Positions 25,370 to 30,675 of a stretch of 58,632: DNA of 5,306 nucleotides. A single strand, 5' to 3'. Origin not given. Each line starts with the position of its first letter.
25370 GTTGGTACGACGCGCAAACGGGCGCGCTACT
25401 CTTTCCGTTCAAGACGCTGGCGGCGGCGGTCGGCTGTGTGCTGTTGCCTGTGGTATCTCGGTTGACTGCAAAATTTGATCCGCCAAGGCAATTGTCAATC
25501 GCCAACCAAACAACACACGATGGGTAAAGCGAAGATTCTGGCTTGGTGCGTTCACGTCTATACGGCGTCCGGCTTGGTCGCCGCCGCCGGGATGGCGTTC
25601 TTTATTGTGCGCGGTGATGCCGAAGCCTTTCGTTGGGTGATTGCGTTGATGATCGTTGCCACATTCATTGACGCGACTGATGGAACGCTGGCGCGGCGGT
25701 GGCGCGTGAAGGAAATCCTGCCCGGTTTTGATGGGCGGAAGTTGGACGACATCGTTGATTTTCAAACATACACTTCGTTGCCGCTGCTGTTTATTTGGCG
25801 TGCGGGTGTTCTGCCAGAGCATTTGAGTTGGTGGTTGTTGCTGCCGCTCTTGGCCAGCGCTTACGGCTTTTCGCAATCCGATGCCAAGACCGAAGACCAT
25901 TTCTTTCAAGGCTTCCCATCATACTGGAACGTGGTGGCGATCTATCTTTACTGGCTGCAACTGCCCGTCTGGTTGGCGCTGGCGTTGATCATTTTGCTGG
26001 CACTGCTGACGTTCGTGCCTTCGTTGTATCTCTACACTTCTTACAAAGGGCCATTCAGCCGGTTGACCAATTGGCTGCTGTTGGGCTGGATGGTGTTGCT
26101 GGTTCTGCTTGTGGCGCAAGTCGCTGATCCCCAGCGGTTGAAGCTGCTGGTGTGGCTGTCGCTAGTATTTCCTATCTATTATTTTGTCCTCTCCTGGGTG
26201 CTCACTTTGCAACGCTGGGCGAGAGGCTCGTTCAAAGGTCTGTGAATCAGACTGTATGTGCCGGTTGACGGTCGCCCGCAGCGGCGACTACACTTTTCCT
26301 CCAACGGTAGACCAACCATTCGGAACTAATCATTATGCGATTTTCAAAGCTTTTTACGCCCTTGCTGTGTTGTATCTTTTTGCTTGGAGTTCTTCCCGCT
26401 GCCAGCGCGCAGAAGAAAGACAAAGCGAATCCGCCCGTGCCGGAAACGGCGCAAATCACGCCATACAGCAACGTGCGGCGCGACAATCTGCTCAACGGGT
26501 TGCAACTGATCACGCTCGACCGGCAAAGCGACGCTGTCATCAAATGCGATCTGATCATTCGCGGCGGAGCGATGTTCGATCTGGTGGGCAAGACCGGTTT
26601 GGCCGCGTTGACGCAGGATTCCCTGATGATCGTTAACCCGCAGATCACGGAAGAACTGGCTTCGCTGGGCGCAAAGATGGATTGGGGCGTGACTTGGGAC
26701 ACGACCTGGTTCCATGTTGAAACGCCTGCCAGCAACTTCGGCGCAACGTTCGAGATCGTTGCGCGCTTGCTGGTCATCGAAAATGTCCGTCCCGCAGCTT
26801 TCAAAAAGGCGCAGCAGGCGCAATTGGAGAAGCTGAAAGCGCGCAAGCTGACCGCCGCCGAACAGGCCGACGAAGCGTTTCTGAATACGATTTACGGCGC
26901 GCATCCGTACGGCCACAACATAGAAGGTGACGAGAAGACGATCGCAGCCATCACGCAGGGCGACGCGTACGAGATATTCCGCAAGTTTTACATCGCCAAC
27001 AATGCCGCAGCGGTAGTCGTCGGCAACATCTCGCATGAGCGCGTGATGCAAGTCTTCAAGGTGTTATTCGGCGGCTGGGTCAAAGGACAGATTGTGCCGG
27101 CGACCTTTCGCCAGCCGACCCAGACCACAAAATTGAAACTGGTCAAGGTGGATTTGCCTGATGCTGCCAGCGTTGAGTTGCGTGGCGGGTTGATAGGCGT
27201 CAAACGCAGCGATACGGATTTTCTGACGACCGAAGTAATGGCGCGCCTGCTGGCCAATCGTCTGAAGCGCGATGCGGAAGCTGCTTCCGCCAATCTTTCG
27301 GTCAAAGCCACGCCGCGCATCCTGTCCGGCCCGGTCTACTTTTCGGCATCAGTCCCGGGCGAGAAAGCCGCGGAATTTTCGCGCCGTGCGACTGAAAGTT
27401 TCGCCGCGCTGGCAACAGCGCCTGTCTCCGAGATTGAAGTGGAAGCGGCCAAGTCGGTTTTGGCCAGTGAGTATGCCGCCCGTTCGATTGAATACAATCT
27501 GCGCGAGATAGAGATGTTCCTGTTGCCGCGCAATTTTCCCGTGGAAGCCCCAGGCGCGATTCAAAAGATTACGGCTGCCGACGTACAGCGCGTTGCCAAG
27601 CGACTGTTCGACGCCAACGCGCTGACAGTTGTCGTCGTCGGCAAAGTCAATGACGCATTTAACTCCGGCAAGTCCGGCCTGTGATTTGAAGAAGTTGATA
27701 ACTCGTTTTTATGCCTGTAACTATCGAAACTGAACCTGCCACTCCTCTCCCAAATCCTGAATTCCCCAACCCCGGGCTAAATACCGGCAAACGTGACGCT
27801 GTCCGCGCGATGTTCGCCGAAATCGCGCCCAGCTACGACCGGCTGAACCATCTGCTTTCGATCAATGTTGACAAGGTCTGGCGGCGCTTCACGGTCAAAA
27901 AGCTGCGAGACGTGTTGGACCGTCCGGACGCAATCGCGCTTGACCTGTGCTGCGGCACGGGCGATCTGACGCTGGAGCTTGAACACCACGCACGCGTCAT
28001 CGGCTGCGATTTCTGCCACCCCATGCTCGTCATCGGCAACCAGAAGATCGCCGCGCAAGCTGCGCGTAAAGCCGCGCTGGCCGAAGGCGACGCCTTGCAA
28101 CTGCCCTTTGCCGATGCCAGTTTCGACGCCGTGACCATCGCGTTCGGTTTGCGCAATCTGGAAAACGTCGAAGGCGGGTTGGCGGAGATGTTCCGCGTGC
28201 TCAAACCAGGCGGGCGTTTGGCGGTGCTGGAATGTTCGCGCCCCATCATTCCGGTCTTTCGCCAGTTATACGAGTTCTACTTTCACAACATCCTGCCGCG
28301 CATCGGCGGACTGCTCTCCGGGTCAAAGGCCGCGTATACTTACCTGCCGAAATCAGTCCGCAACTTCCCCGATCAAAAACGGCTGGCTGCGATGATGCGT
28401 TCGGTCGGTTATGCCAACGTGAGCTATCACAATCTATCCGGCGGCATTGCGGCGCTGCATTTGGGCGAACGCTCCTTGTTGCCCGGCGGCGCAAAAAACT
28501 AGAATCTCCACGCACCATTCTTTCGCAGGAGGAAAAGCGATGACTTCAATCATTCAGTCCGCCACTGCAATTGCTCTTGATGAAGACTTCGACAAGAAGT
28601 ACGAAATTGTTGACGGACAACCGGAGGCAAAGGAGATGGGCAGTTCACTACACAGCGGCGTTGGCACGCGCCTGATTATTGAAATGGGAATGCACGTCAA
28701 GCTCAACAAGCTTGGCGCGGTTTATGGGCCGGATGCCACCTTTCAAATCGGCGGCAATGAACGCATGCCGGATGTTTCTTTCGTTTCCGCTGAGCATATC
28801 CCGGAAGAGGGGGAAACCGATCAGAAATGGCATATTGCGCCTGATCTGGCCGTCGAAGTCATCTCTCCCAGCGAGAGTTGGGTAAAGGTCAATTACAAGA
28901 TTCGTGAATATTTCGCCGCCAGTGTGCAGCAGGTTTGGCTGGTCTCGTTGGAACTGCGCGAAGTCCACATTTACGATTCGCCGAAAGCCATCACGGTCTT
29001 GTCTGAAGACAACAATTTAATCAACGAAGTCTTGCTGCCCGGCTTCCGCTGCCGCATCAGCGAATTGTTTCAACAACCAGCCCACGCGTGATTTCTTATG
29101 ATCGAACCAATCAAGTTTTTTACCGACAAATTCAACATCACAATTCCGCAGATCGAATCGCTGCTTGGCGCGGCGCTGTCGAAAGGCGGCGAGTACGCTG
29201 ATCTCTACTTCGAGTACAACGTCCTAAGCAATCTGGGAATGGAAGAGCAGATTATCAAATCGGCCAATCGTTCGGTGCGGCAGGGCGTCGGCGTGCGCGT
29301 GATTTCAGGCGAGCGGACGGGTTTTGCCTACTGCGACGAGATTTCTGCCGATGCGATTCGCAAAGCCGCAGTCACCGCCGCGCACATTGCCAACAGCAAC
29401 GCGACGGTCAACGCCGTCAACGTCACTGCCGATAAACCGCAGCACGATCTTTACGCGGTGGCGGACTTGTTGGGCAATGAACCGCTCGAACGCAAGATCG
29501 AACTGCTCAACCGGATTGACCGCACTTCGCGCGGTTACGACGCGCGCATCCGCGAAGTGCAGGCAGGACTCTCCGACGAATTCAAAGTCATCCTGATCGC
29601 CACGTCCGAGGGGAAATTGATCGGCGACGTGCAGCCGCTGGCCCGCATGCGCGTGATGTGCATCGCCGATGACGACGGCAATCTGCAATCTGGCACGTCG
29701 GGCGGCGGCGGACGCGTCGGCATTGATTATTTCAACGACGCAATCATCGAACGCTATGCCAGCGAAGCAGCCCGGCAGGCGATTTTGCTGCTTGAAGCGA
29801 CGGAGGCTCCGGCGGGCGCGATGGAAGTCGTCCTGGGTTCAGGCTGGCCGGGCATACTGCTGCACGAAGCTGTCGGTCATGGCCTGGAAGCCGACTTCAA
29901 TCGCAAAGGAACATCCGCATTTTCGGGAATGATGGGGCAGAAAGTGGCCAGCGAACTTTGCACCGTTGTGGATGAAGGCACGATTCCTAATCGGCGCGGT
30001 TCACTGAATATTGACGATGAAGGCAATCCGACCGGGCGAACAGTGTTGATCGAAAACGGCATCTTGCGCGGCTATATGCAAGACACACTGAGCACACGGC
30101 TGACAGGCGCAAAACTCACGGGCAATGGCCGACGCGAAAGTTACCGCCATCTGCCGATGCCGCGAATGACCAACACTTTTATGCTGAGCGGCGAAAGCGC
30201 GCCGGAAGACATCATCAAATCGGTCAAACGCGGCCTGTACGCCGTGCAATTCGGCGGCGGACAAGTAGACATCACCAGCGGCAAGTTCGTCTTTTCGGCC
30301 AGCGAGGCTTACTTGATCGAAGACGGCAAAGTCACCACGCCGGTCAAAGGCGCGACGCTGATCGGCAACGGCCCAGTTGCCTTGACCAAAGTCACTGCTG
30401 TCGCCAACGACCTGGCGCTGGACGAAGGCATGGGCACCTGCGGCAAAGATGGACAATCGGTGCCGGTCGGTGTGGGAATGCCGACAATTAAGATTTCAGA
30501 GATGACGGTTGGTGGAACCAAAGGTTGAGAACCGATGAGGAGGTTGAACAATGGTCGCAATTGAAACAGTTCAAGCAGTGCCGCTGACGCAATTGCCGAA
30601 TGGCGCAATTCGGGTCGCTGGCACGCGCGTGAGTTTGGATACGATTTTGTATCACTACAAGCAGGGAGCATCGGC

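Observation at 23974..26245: CHT1/SLC5A7-like sodium symporter translationally coupled to phosphatidylcholine synthase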

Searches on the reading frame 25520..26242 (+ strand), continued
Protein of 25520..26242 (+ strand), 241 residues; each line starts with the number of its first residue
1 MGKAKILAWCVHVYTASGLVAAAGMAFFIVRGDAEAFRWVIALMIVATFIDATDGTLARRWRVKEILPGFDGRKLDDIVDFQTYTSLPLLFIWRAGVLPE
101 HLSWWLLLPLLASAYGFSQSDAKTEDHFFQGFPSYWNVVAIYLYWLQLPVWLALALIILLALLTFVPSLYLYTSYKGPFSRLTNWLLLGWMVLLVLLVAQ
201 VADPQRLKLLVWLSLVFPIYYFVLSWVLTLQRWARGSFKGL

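Call 84: search_solved_structures(query=A3, max_evalue=1, show_alignments=1)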
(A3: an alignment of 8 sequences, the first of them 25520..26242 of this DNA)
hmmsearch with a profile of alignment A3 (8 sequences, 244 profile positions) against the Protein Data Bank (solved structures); distinct sequences matched with E-value up to 1: 2.
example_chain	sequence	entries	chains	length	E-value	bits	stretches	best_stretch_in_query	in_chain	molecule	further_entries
7pow_A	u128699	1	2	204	0.014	18.2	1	43-212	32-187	CDP-diacylglycerol--serine O-phosphatidyltransferase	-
7b1k_A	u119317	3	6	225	0.018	17.8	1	43-212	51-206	CDP-diacylglycerol--serine O-phosphatidyltransferase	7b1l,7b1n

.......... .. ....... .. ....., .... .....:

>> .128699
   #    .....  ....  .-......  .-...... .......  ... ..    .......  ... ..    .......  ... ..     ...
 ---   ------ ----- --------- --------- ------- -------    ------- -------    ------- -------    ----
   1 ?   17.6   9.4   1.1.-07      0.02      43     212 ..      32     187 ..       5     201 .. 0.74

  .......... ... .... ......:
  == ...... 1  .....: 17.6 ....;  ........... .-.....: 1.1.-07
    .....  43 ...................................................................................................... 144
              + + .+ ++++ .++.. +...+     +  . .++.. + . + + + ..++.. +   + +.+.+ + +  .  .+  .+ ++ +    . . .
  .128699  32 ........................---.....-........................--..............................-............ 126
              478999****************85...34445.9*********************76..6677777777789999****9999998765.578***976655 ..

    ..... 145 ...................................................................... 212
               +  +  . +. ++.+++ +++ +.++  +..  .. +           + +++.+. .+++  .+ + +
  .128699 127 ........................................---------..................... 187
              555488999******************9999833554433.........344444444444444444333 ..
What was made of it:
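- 25670..25759 (+): Codons for Pcs residues 51-80, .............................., the catalytic motif DX2DGX2ARX12GX3DX3D. The spacer is 4 residues longer than in PssA (call 84).
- Checked: A profile alignment to PssA structures opens a 3+1-residue gap exactly in this spacer, so x12 versus x8 is seen directly (call 84).
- Tried and rejected: A profile found only PssA at E 0.014 (call 84).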

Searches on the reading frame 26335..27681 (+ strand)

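Call 29: search_protein_families(library=pfam, proteins=[window:26335-27681:+], max_evalue=0.001)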
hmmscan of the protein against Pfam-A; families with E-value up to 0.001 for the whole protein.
window:26335-27681:+ (449 aa): 1 family
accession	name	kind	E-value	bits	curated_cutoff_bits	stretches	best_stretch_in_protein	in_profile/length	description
PF05193.26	Peptidase_M16_C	-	6.6e-18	65.6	23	1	206-375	2-180/181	Peptidase M16 inactive domain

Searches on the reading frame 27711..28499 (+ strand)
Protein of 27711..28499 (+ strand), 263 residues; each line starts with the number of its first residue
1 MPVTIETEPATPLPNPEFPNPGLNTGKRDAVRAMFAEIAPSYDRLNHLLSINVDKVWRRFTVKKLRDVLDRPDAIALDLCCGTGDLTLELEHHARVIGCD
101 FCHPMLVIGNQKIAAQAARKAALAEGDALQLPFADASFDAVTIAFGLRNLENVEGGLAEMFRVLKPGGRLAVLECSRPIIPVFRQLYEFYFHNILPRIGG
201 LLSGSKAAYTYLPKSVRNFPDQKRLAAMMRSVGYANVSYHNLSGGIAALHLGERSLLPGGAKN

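Call 29: search_protein_families(library=pfam, proteins=[window:27711-28499:+], max_evalue=0.001)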
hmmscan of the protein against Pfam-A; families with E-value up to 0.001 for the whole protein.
window:27711-28499:+ (263 aa): 7 families
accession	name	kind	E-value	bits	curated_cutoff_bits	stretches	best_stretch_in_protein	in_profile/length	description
PF01209.24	Ubie_methyltran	-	1e-69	234.9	20.1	1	27-252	5-231/233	ubiE/COQ5 methyltransferase family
PF13649.12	Methyltransf_25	-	1.1e-20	74.6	27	1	77-168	2-97/97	Methyltransferase domain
PF08241.18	Methyltransf_11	-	1.5e-20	74.1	21.2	1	77-171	1-94/95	Methyltransferase domain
PF13847.12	Methyltransf_31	-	2.8e-13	50.2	27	1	74-180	5-119/145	Methyltransferase domain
PF08242.18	Methyltransf_12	-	7.6e-13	49.5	30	1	77-170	1-98/98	Methyltransferase domain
PF13489.12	Methyltransf_23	-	2e-07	31.3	27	1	70-238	20-163/164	Methyltransferase domain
PF05148.21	Methyltransf_8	-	5e-05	23.7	27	1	22-176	21-160/219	Hypothetical methyltransferase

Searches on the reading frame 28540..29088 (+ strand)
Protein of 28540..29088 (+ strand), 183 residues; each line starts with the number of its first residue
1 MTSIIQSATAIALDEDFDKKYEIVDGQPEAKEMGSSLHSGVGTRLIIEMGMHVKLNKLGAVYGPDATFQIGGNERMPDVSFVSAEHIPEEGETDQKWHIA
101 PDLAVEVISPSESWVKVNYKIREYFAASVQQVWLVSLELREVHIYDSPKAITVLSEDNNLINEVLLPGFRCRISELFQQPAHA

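Call 29: search_protein_families(library=pfam, proteins=[window:28540-29088:+], max_evalue=0.001)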
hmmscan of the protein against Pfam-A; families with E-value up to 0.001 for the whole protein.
window:28540-29088:+ (183 aa): 1 family
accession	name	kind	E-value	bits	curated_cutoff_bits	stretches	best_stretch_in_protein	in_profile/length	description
PF05685.18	Uma2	-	2e-28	99.5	27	1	16-173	10-171/172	Putative restriction endonuclease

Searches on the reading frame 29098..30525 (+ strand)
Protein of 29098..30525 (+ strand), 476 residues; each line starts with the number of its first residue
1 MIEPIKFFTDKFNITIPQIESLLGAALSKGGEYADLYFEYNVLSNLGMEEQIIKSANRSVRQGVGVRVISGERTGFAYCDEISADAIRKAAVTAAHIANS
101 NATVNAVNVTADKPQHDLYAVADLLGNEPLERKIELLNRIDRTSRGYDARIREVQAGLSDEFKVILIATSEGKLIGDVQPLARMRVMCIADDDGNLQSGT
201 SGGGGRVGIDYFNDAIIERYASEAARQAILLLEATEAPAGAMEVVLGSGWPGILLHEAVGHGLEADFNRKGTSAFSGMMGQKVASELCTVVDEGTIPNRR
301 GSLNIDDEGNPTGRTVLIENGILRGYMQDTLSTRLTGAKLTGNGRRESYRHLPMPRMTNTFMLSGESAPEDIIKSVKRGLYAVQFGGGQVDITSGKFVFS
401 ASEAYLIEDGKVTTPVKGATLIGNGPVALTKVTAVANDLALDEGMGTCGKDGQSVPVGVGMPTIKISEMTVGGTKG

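Call 29: search_protein_families(library=pfam, proteins=[window:29098-30525:+], max_evalue=0.001)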
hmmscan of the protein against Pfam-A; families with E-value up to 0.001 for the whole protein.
window:29098-30525:+ (476 aa): 3 families
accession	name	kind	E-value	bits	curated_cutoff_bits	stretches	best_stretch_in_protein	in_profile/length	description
PF19289.4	PmbA_TldD_3rd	-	1.2e-65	221.2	22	1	240-473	2-220/220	PmbA/TldA metallopeptidase C-terminal domain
PF19290.4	PmbA_TldD_2nd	-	2.2e-19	70.3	20.9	1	127-232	5-109/109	PmbA/TldA metallopeptidase central domain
PF01523.21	PmbA_TldD_1st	-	3e-13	50.1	20.9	1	34-98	1-65/65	PmbA/TldA metallopeptidase domain 1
